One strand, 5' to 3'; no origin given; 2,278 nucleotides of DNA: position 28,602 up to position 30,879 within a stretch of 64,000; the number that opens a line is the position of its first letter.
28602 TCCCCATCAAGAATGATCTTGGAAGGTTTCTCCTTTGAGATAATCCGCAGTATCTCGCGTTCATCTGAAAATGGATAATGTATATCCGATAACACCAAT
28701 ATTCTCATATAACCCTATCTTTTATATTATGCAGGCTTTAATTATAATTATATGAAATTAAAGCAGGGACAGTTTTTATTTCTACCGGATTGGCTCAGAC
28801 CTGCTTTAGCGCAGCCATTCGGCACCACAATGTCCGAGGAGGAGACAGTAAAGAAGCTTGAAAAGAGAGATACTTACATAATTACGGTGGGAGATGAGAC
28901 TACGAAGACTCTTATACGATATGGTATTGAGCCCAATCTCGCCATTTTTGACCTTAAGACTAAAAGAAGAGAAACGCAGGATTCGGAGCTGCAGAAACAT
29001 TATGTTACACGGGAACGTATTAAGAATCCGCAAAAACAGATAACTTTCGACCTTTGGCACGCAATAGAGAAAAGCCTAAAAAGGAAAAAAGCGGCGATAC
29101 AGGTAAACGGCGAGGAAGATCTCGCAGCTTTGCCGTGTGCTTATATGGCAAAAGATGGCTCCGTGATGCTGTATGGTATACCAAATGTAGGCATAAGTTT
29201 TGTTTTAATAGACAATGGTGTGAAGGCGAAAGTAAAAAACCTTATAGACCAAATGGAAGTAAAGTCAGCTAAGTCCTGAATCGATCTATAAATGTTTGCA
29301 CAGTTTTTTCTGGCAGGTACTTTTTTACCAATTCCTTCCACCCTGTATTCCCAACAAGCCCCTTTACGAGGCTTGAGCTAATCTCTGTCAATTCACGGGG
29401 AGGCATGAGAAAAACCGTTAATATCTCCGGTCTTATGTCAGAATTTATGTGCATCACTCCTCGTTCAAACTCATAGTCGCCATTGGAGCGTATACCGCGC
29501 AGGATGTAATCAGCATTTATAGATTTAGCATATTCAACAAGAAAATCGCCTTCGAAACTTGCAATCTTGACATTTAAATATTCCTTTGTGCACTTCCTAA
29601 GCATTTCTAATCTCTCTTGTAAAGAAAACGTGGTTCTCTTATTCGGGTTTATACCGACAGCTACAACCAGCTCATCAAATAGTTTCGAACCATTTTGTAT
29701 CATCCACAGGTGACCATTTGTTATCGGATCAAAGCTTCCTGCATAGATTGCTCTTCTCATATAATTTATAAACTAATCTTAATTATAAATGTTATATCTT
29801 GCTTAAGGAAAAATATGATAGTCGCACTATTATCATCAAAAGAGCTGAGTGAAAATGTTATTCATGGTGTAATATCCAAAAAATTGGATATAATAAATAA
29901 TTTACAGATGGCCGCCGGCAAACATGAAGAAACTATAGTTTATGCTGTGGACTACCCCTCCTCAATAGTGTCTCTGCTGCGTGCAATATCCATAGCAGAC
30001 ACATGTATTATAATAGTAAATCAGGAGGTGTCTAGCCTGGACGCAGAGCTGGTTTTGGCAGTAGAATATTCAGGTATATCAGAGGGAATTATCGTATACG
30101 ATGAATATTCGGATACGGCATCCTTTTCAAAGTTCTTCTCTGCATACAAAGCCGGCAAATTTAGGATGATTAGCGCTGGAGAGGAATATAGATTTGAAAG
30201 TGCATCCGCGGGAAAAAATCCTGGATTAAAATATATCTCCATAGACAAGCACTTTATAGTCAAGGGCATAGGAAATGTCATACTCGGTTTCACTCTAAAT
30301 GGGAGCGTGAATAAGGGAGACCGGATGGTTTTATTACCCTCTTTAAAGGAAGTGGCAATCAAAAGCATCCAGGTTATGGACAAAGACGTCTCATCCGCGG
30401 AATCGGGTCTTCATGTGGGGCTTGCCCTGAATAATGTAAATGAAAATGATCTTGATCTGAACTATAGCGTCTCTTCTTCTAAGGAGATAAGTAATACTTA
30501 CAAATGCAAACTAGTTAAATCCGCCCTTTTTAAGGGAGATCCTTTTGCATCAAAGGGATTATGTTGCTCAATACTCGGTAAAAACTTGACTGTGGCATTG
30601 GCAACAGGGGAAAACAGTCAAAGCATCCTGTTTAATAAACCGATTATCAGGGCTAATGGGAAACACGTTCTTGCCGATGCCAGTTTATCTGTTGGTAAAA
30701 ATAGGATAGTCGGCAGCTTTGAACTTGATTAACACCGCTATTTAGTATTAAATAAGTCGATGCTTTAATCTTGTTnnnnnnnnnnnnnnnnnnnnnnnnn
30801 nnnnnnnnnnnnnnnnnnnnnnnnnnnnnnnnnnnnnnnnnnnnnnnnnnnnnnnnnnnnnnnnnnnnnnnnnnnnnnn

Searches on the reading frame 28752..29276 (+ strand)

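Call 3: search_protein_families(library=pfam, proteins=[window:28752-29276:+], max_evalue=0.01)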
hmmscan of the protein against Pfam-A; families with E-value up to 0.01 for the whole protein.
window:28752-29276:+ (175 aa): 1 family
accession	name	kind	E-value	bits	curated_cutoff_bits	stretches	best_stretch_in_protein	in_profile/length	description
PF04019.17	DUF359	-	1.4e-33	115.7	25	1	50-169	1-126/126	Protein of unknown function (DUF359)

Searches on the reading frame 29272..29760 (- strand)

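Call 3: search_protein_families(library=pfam, proteins=[window:29272-29760:-], max_evalue=0.01)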
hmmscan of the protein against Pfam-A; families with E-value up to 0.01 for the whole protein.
window:29272-29760:- (163 aa): 3 families
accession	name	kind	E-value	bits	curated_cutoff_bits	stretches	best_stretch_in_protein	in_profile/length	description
PF01467.32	CTP_transf_like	-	5.5e-20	72.4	21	1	5-133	1-131/133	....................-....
PF08218.17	Citrate_ly_lig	-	4.3e-06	27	20.9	1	11-78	9-73/182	Citrate lyase ligase C-terminal domain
PF22226.1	Mre11_C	-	8.7e-05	23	27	0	130-149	21-40/44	Mre11 C-terminal Rad50-binding domain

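Call 73: search_protein_families(library=ncbifam, proteins=[window:29272-29760:-], max_evalue=0.00001)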
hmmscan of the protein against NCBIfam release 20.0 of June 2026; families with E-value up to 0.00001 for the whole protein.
window:29272-29760:- (163 aa): 8 families
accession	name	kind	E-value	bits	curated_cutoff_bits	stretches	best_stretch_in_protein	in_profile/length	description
TIGR01510.1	coaD_prev_kdtB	equivalog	2.7e-50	170.4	103.3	1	3-157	1-151/155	pantetheine-phosphate adenylyltransferase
TIGR00125.1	cyt_tran_rel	domain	1.5e-17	63.6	27.7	1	3-59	1-61/65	adenylyltransferase/cytidyltransferase family protein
NF002243.0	PRK01153.1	subfamily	1.8e-08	34.2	127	1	3-61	2-63/175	nicotinamide-nucleotide adenylyltransferase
TIGR00482.1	TIGR00482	equivalog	1.6e-07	31.6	112.45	1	5-70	1-71/194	nicotinate (nicotinamide) nucleotide adenylyltransferase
NF005519.0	PRK07152.1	equivalog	2.2e-07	30.1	315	1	1-70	1-75/361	nicotinate-nucleotide adenylyltransferase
NF000842.0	PRK00071.2-1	equivalog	7.1e-07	29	167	1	4-64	5-65/191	nicotinate-nucleotide adenylyltransferase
TIGR01526.1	nadR_NMN_Atrans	equivalog_domain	1.1e-06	28.2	341.15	1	4-78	4-81/325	nicotinamide-nucleotide adenylyltransferase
TIGR01527.1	arch_NMN_Atrans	equivalog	5.1e-06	26.1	181.2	0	3-62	1-63/167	nicotinamide-nucleotide adenylyltransferase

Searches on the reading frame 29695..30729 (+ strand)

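Call 3: search_protein_families(library=pfam, proteins=[window:29695-30729:+], max_evalue=0.01)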
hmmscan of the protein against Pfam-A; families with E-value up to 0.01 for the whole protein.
window:29695-30729:+ (345 aa): 1 family
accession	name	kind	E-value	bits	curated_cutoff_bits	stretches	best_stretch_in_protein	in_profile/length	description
PF03144.31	GTP_EFTU_D2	-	6.3e-07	30.2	30.3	1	193-252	1-65/73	Elongation factor Tu domain 2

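Call 4: search_protein_families(library=ncbifam, proteins=[window:29695-30729:+], max_evalue=0.01)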
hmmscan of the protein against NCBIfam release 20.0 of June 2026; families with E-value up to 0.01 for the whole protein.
window:29695-30729:+ (345 aa): 9 families
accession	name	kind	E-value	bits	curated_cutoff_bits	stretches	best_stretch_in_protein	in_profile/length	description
TIGR00475.1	selB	equivalog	5.1e-14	51.9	242.25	1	177-255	176-253/581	selenocysteine-specific translation elongation factor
NF008969.0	PRK12317.1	subfamily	8.6e-09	34.5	502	1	181-254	229-302/426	elongation factor 1-alpha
TIGR00483.1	EF-1_alpha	equivalog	2.8e-05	22.8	540.1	1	181-254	230-303/427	translation elongation factor EF-1 subunit alpha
TIGR02034.1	CysN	subfamily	9.4e-05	21.6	336.1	1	198-274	237-314/406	sulfate adenylyltransferase, large subunit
NF004035.0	PRK05506.1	subfamily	0.001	17.5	715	1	201-247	264-310/632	bifunctional sulfate adenylyltransferase subunit 1/adenylylsulfate kinase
NF003478.0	PRK05124.1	equivalog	0.0012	17.5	590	1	201-264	267-331/475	sulfate adenylyltransferase subunit CysN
TIGR00485.1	EF-Tu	equivalog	0.0052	15.6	522.4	1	181-267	213-301/394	elongation factor Tu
NF000766.0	PRK00049.1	subfamily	0.0052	15.6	449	1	181-266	215-302/396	elongation factor Tu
NF009372.0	PRK12735.1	subfamily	0.0058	15.5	479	1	181-268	215-304/396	elongation factor Tu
